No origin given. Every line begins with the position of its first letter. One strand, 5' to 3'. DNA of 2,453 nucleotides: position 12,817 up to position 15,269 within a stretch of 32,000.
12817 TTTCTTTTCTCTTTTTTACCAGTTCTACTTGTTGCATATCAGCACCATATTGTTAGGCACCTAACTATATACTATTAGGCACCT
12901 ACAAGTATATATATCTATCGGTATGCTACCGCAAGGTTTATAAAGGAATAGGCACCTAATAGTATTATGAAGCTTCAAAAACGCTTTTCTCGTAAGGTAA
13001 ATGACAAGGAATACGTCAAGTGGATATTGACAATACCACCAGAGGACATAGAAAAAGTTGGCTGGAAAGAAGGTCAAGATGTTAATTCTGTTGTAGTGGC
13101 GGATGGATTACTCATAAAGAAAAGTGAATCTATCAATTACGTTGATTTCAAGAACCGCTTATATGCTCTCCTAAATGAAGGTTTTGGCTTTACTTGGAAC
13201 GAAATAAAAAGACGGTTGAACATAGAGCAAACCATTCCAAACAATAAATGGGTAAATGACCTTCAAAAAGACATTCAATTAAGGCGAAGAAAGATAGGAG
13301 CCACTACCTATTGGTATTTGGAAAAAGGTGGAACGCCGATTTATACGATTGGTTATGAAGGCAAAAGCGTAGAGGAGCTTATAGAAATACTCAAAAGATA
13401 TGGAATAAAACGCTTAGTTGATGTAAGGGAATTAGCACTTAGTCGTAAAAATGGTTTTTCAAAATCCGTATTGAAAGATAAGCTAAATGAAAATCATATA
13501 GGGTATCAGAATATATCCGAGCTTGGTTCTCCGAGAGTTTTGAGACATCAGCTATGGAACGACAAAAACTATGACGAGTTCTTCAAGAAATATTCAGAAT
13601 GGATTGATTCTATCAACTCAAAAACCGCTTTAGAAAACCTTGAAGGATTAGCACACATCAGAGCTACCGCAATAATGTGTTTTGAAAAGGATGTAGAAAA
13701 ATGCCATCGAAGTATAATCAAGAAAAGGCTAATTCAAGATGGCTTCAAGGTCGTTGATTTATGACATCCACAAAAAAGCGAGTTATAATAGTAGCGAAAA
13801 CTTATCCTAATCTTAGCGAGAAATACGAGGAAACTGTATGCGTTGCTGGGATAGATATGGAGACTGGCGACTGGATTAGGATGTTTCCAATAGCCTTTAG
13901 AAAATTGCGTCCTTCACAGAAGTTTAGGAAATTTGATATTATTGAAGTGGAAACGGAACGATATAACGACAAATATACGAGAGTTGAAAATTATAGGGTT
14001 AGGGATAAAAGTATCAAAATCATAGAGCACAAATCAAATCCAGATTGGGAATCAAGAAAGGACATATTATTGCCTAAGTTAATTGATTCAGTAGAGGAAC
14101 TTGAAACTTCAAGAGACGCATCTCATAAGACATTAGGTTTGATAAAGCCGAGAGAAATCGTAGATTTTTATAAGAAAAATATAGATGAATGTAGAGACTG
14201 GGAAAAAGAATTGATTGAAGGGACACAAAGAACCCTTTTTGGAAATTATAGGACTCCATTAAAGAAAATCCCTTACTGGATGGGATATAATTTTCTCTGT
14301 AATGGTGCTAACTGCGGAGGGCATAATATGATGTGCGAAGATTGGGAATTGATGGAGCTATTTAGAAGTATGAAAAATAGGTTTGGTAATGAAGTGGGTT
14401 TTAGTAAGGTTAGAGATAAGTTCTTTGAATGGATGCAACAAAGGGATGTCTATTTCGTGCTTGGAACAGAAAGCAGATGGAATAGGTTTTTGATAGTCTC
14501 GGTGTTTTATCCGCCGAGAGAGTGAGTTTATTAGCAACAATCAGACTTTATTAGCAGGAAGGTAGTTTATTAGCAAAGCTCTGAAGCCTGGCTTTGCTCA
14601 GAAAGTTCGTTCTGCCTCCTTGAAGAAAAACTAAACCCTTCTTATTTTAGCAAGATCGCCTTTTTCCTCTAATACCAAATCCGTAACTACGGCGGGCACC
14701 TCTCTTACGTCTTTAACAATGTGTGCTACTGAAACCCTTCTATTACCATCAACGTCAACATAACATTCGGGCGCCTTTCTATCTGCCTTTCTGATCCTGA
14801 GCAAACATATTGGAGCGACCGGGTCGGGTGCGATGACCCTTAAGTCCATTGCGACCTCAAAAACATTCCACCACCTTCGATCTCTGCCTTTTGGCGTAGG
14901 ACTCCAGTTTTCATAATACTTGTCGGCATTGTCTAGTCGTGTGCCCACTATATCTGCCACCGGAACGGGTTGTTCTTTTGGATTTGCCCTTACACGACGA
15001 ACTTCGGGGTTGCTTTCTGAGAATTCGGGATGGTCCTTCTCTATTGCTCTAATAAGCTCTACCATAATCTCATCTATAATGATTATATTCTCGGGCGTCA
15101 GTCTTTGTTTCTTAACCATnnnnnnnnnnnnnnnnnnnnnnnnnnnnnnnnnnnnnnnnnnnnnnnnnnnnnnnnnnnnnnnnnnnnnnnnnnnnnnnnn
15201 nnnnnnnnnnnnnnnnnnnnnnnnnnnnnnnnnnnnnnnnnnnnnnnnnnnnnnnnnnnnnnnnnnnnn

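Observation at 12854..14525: Transposon cargo operon: AbrB-wH-DUF488 fusion coupled to a Cys-rich unknown, behind three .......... boxes (candidate novel two-gene system)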

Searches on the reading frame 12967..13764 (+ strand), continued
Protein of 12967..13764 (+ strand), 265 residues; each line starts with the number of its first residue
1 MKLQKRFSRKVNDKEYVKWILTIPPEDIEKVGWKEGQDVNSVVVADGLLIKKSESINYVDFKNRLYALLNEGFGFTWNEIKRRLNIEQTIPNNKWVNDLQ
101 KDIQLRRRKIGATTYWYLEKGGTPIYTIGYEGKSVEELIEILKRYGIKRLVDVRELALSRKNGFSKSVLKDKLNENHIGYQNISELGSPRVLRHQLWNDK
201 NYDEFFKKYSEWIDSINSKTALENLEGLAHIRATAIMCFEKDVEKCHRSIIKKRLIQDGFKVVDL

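Call 94: fold_search(model_id=the predicted structure, library=viral)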
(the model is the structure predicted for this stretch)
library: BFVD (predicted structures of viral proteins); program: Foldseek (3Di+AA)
matches with E <= 10: 838; with E <= 0.001: 2
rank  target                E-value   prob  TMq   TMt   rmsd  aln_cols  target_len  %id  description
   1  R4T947                4.3e-04  1.00  0.38  0.58   3.7       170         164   16  DUF488 domain-containing protein [Halogranum tailed virus 1]
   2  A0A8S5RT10            5.2e-04  1.00  0.34  0.35   9.4       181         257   15  SWIM-type domain-containing protein [Siphoviridae sp. ctZF426]
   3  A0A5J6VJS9            5.8e-03  0.54  0.21  0.10  18.9       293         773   10  AAA domain protein [Megaviridae environmental sample]
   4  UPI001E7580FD         8.4e-03  0.69  0.23  0.29  11.4       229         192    7  (no name look-up for this kind of identifier)
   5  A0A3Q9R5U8            1.2e-02  0.94  0.18  0.40  12.0       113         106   18  (no name in the UniProt tables at hand)
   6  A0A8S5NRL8            1.4e-02  0.21  0.17  0.19  20.2       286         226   14  Replicative helicase [Myoviridae sp. cteaT5]
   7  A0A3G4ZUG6            1.8e-02  1.00  0.21  0.47  10.3        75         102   17  Uncharacterized protein [Edafosvirus sp.]
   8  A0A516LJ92            2.6e-02  0.89  0.20  0.32  10.7       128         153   14  (no name in the UniProt tables at hand)
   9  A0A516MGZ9            2.6e-02  0.11  0.14  0.10  23.7       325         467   10  (no name in the UniProt tables at hand)
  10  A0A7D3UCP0            2.7e-02  0.12  0.14  0.16  15.3       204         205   10  (no name in the UniProt tables at hand)
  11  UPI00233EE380         3.1e-02  0.87  0.19  0.30  15.6       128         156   10  (no name look-up for this kind of identifier)
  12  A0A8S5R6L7            3.1e-02  0.54  0.15  0.28  12.4       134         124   12  Uncharacterized protein [Ackermannviridae sp. ctaCq7]
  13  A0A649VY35            3.3e-02  0.77  0.20  0.31  15.6       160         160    9  (no name in the UniProt tables at hand)
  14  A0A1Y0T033            3.3e-02  0.28  0.25  0.22  22.3       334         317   10  DNA replication protein [Pseudomonas phage Skulduggery]
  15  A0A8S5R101            3.7e-02  1.00  0.16  0.53   3.2        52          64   21  SpoVT / AbrB like domain [Podoviridae sp. ctyhE26]
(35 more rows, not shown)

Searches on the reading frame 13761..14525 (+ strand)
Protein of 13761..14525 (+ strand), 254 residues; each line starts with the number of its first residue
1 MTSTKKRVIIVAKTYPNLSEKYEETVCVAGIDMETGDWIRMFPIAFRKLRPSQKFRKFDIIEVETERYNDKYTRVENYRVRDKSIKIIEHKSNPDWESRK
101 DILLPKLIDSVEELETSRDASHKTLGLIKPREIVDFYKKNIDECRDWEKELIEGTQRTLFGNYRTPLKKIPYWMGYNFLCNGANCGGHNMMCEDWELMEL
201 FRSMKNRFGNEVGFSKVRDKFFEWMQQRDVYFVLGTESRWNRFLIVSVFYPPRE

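Call 3: search_protein_families(library=pfam, proteins=[window:13761-14525:+], max_evalue=0.1)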
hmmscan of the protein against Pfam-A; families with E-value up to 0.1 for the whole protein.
window:13761-14525:+ (254 aa): 1 family
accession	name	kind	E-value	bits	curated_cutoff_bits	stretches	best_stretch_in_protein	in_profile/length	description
PF22557.2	DuOB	-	1.8e-07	31.8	27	1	6-114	1-104/210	Dual OB-containing domain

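Call 4: search_protein_families(library=padloc, proteins=[window:13761-14525:+], max_evalue=0.1)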
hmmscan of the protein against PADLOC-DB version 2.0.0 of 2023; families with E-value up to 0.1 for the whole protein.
window:13761-14525:+ (254 aa): 4 families
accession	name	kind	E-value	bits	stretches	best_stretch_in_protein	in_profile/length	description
PDLC04508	PDC-M19B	-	1.4e-58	196.5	1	5-253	3-262/269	-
PDLC04507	PDC-M19B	-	3.5e-31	106.6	1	2-253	2-241/252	-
PDLC04506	PDC-M19B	-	1.7e-27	94.4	1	6-200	10-235/236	-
PDLC04653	PDC-M45A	-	0.0066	14.1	1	19-84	13-88/230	-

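Call 5: search_protein_families(library=ncbifam, proteins=[window:13761-14525:+], max_evalue=0.1)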
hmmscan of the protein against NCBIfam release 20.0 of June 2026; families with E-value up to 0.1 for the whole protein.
window:13761-14525:+ (254 aa): 0 families

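Call 19: find_homologous_proteins(query=window:13761-14522:+, max_evalue=0.001)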
Query window:13761-14522:+ (254 aa): 73 proteins with E <= 0.001 among 173 candidates.
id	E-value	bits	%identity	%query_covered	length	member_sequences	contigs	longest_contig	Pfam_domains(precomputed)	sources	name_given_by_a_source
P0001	7.5e-173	591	100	100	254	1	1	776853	PF22557.3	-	-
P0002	2.2e-143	494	81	99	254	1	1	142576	PF22557.3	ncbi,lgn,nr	ncbi:MAG: hypothetical protein LVQ95_01185 [Candidatus Micrarchaeales archaeon]|nr:hypothetical prot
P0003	6.7e-133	460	76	100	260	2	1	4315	PF22557.3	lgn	-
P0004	5.4e-127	440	73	100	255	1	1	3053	PF22557.3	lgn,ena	-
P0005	5.3e-126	437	72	100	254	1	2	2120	PF22557.3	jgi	jgi:hypothetical protein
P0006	3.2e-125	435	73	100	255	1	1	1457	PF22557.3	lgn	-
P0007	8.4e-122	423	69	100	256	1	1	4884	-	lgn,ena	-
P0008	1.4e-110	387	64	98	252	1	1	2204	PF22557.3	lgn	-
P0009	1.2e-108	380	62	99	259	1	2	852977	PF22557.3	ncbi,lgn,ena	-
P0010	2.1e-102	360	60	98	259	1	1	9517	-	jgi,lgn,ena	-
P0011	2.5e-101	356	58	98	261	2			PF22557.3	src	-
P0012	5.0e-99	349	60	98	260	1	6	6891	-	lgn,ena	-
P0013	4.9e-96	339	58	100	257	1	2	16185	-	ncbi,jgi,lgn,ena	jgi:hypothetical protein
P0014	7.5e-96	338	58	98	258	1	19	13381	-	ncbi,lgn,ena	-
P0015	9.7e-95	335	55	98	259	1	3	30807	PF22557.3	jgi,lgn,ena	-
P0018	2.7e-92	327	54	98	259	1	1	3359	PF22557.3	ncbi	-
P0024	3.3e-79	284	49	98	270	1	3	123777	PF22557.3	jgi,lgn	jgi:hypothetical protein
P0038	7.9e-69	250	51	96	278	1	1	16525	PF22557.3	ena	-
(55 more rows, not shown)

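Call 22: find_related_loci(query=A1, collection=genome_contigs, flank=8000)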
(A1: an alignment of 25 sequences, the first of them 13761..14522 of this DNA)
Query A1 (254 aa) in genome_contigs; peptide patterns used: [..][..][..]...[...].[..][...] (x = any residue, [..] = any of these).
92 stretches matched a pattern; 66 encode a relative of the query (tblastn E <= 1e-3); 66 distinct loci.
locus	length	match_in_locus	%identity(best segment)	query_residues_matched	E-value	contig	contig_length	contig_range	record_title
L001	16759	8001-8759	62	1-252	3e-111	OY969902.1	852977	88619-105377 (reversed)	MAG: uncultured archaeon isolate MFD01476.bin.c.10 genome assembly, chromosome: 1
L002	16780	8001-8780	54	1-253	4e-95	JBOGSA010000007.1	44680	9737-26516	MAG: Candidatus Micrarchaeales archaeon isolate TC-S_metawrap_bin.151 k127_2036573, whole genome shotgun sequence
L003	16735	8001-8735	52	14-254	7e-83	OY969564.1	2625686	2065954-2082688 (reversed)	MAG: uncultured Methanoregulaceae archaeon isolate MFD02138.bin.c.1 genome assembly, chromosome: 1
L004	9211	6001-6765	51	5-254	6e-82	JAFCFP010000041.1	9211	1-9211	MAG: Candidatus Iainarchaeum archaeon isolate Meg22_1618_Bin_64 Meg22_1618_Bin_64_scaffold_11856, whole genome shotgun s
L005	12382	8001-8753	51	5-252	6e-80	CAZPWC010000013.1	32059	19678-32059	MAG TPA_asm: uncultured archaeon isolate SRP178699_co1_643 genome assembly, contig: NODE_1444_length_32059_cov_6.684102,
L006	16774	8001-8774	49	2-254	1e-78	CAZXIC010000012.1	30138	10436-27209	MAG TPA_asm: uncultured archaeon isolate SRP323688_co1_45 genome assembly, contig: NODE_2699_length_30138_cov_7.635575,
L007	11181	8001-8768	48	2-253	1e-78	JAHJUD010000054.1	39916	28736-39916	MAG: Candidatus Micrarchaeota archaeon isolate OS_PC_MetaG.mb.82 OS_PC_MetaG.mb.82_k141_195986, whole genome shotgun seq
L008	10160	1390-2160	46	2-254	4e-78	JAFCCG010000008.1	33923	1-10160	MAG: Chloroflexi bacterium isolate AB_1215_Bin_59 AB_1215_Bin_59.fna_scaffold_1587, whole genome shotgun sequence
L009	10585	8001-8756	50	7-254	5e-78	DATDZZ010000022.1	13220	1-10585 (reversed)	MAG TPA_asm: archaeon isolate SMAG_U8205 k141_15654, whole genome shotgun sequence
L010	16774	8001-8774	46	1-253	4e-71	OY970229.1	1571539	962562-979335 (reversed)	MAG: uncultured Candidatus Micrarchaeota archaeon isolate MFD01476.bin.c.6 genome assembly, chromosome: 1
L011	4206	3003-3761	46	5-254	4e-69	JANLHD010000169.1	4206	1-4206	MAG: archaeon isolate P6-8 k99_326387, whole genome shotgun sequence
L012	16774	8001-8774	41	1-254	5e-63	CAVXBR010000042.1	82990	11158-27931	MAG: uncultured Candidatus Micrarchaeota archaeon isolate MFD03323.bin.2.40 genome assembly, contig: contig_94357, whole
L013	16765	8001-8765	41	1-252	1e-58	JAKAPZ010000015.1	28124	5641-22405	MAG: Thermoplasmata archaeon isolate YF1.bin96 NODE_1706_length_28124_cov_3.388363, whole genome shotgun sequence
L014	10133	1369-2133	40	1-252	1e-57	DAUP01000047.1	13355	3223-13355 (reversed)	MAG TPA_asm: Ferroplasmaceae archaeon UBA567 UBA567_contig_709, whole genome shotgun sequence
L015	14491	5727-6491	38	1-252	8e-57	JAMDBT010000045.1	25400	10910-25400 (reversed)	MAG: Thermoplasmatota archaeon isolate FK_Sedi_B_Bin.205 NODE_6287_length_25400_cov_36.6247, whole genome shotgun sequen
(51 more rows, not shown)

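Call 33: search_solved_structures(query=A1, max_evalue=1, show_alignments=2)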
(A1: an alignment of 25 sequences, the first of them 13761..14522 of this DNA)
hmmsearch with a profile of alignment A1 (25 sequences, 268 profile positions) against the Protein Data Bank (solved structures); distinct sequences matched with E-value up to 1: 4.
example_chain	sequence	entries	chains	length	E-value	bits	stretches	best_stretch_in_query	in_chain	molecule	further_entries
4k7c_A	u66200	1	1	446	0.38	13.3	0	191-248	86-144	Aminopeptidase C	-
5w7g_A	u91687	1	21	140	0.47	13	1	89-166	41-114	ORF140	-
3fbz_A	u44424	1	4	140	0.47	13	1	89-166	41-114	Putative uncharacterized protein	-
9f9u_A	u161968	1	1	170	0.68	12.5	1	72-137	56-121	Transcription elongation factor NusA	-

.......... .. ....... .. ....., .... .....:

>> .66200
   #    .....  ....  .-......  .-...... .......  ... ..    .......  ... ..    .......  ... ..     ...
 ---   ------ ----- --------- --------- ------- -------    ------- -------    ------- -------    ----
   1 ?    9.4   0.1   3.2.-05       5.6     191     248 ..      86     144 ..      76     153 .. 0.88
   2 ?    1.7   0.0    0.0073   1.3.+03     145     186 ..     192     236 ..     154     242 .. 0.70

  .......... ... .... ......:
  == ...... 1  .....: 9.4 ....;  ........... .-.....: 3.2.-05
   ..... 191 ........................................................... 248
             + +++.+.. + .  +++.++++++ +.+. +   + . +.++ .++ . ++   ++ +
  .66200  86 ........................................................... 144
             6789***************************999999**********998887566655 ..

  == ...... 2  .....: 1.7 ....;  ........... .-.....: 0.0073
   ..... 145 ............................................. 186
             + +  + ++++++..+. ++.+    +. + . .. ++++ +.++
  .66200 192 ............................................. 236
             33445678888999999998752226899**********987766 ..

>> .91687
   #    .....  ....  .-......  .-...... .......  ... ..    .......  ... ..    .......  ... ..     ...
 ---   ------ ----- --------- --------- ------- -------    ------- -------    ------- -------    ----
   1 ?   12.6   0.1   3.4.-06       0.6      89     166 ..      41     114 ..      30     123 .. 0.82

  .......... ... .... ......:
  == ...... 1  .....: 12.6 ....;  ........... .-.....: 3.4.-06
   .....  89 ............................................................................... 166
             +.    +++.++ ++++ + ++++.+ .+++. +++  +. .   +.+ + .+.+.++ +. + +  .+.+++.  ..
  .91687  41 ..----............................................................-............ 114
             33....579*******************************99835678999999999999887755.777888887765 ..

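Call 42: predict_structure(alignment_id=A1)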
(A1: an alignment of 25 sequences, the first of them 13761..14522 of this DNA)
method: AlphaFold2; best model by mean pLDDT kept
length: 254 residues; sequences in the alignment: 25
mean_pLDDT: 88.5   pTM: 0.88
mean pLDDT of the five models: 88.5, 88.0, 87.6, 85.4, 84.4
residues with pLDDT >= 90: 168; 70-90: 61; 50-70: 21; < 50: 4
segments of 3 or more residues with pLDDT < 50: 156-159
pLDDT, mean of each block of 10 residues (from residue 1): 91 78 84 97 91 93 94 94 95 80 94 96 97 94 83 58 61 94 94 92 93 94 87 91 94 76
secondary structure, 60 per line:
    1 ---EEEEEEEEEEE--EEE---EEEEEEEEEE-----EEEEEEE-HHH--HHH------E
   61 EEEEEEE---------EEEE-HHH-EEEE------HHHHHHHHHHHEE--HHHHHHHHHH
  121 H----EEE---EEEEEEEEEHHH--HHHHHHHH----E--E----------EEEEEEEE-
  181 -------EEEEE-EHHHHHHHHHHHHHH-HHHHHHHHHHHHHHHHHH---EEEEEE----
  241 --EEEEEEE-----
elements in order: E4-14 E17-19 E23-32 E38-44 E60-67 E77-80 E86-89 H96-106 H111-121 E126-128 E132-140 H146-153 E172-179 E188-192 H195-208 H210-227 E231-236 E243-249

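Call 46: fold_search(model_id=the predicted structure, library=pdb)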
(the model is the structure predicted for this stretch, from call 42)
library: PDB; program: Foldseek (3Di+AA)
matches with E <= 10: 584; with E <= 0.001: 1
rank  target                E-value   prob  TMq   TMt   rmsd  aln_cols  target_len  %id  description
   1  8c5z_A                2.8e-04  0.90  0.23  0.19  13.2       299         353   10  RPA tetrameric supercomplex with AROD-OB-1 (released 2023-05-10)
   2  9pd4_N                1.6e-03  0.80  0.26  0.18  16.5       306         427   12  NER dual incision complex - DuIM (released 2026-02-18)
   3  3u58_C                1.9e-03  0.96  0.26  0.30  14.4       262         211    9  Crystal Structure of the Tetrahymena telomerase processivity factor Teb1 AB (released 2011-12-28)
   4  4gop_C                3.2e-03  0.97  0.37  0.25   8.0       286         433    8  Structure and Conformational Change of a Replication Protein A Heterotrimer Bound to ssDNA (released 2012-11-28)
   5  7yny_H                3.8e-03  0.77  0.23  0.18  17.1       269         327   11  Crystal structure of baculovirus LEF-3 from Helicoverpa armigera nucleopolyhedrovirus (released 2023-01-25)
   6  3rnu_B                4.3e-03  0.95  0.32  0.38   9.6       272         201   10  Structural Basis of Cytosolic DNA Sensing by Innate Immune Receptors (released 2012-04-25)
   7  8idx_A                5.4e-03  0.94  0.34  0.42   8.3       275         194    9  Structure of p205 HIN (released 2024-02-14)
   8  7yny_C                5.4e-03  0.72  0.22  0.18  16.9       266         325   12  Crystal structure of baculovirus LEF-3 from Helicoverpa armigera nucleopolyhedrovirus (released 2023-01-25)
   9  3rnu_A                5.7e-03  0.92  0.32  0.38   9.4       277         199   11  Structural Basis of Cytosolic DNA Sensing by Innate Immune Receptors (released 2012-04-25)
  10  3rn5_D                6.1e-03  0.89  0.31  0.38   8.9       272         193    9  Structural basis of cytosolic DNA recognition by innate immune receptors (released 2012-04-25)
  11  9a1v_A                6.1e-03  0.60  0.26  0.17  23.1       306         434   11  Integrative model of Nucleotide excision repair complex of XPA and RPA on 5' junction substrate (released 2022-08-30)
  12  8aaj_A                6.8e-03  0.63  0.24  0.18  13.8       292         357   11  Crystal structure of the Pyrococcus abyssi RPA (apo form) (released 2023-05-03)
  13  2oq0_A                7.2e-03  0.91  0.34  0.41   8.9       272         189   11  Crystal Structure of the First HIN-200 Domain of Interferon-Inducible Protein 16 (released 2007-02-27)
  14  5yzp                  7.6e-03  0.89  0.34  0.41   8.5       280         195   10  Crystal structure of p204 HINa domain (released 2018-12-19)
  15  3u58_B                7.6e-03  0.84  0.26  0.30  13.9       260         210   10  Crystal Structure of the Tetrahymena telomerase processivity factor Teb1 AB (released 2011-12-28)
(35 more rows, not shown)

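Call 60: search_protein_families(library=padloc, alignment_id=A1, max_evalue=0.001)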
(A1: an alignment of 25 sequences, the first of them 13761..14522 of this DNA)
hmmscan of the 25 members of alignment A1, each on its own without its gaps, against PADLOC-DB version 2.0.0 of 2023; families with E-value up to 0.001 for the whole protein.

A. member 1, window:13761-14522:+ (254 aa): 3 families
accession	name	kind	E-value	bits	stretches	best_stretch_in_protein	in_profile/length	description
PDLC04508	PDC-M19B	-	1.4e-58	196.5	1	5-253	3-262/269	-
PDLC04507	PDC-M19B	-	3.5e-31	106.6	1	2-253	2-241/252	-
PDLC04506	PDC-M19B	-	1.7e-27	94.4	1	6-200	10-235/236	-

B. families by the number of members that match (of 25 scanned): 3 families
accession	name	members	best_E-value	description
PDLC04508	PDC-M19B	25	1.3e-67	-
PDLC04507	PDC-M19B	25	3.2e-42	-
PDLC04506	PDC-M19B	25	1.7e-40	-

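Call 76: search_protein_families(library=pfam, alignment_id=A6, max_evalue=0.01)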
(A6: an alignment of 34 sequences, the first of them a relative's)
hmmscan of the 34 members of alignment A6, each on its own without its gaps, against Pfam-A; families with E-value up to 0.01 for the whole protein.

A. member 1, L003:6862-7902:+ (347 aa): 3 families
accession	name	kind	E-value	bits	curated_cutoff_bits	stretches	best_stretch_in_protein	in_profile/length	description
PF04343.18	DUF488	-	2.3e-18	67.4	22.2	1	208-334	2-120/121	Domain of unknown function DUF488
PF02195.25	ParB_N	-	4e-17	62.5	26.3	1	2-90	5-94/95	ParB N-terminal domain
PF17762.8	HTH_ParB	-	1.6e-07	31.8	22.6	1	94-180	2-88/102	ParB HTH domain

B. families by the number of members that match (of 34 scanned): 13 families
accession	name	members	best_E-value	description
PF04343.18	DUF488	34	3e-32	Domain of unknown function DUF488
PF22751.1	DUF488-N3a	32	3.5e-09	Active DUF488-N3 subclade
PF04014.23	MazE_antitoxin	5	1.1e-07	Antidote-toxin recognition MazE, bacterial antitoxin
PF13274.11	SocA_Panacea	4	2.5e-05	Antitoxin SocA-like, Panacea domain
PF22752.1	DUF488-N3i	3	9.4e-05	Inactive DUF488-N3 subclade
PF02195.25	ParB_N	1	4e-17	ParB N-terminal domain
PF13560.12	HTH_31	1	1.5e-10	Helix-turn-helix domain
PF01381.28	HTH_3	1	3.4e-09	Helix-turn-helix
PF17762.8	HTH_ParB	1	1.6e-07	ParB HTH domain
PF13443.12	HTH_26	1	0.00047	Cro/C1-type HTH DNA-binding domain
PF13413.12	HTH_25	1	0.00088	Helix-turn-helix domain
PF12844.13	HTH_19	1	0.0048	Helix-turn-helix domain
PF03711.20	OKR_DC_1_C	1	0.0082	Orn/Lys/Arg decarboxylase, C-terminal domain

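Call 101: search_protein_representatives(alignment_id=A1)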
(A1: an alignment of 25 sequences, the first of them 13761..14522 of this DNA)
Query: 25 sequences, 268 profile positions. Proteins with E-value up to 0.001 (for the whole library): 3082; up to 1e-10: 2068; up to 1e-30: 670. The best 150 are listed.
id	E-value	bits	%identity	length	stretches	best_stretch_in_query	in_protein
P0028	2.5e-99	348.4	-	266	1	3-256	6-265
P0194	9.2e-95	333.4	-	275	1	1-259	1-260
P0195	4.0e-87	308.4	-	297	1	2-261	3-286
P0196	1.6e-86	306.4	-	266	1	3-259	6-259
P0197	1.2e-85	303.4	-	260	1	1-256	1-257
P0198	3.4e-85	302.0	-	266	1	1-256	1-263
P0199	1.3e-83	296.8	-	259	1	3-256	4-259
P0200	1.5e-83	296.6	-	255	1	1-255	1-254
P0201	1.2e-81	290.4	-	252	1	1-256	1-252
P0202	1.4e-81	290.2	-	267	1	2-259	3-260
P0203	3.3e-81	288.9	-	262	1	3-259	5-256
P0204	4.4e-81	288.5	-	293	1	3-263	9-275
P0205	8.2e-81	287.7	-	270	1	5-266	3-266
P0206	3.3e-80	285.7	-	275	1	3-260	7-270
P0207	1.0e-79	284.1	-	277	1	6-258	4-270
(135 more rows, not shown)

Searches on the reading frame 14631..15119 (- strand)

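Call 3: search_protein_families(library=pfam, proteins=[window:14631-15119:-], max_evalue=0.1)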
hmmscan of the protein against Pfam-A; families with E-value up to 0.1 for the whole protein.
window:14631-15119:- (162 aa): 0 families

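Call 4: search_protein_families(library=padloc, proteins=[window:14631-15119:-], max_evalue=0.1)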
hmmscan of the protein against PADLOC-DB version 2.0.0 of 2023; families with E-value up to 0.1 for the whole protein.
window:14631-15119:- (162 aa): 1 family
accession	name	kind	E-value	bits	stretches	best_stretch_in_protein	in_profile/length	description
PDLC04000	PD-Lambda-5_A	-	0.0006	17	1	85-146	40-100/428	-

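Call 5: search_protein_families(library=ncbifam, proteins=[window:14631-15119:-], max_evalue=0.1)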
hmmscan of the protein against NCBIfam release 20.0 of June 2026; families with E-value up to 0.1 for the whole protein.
window:14631-15119:- (162 aa): 0 families
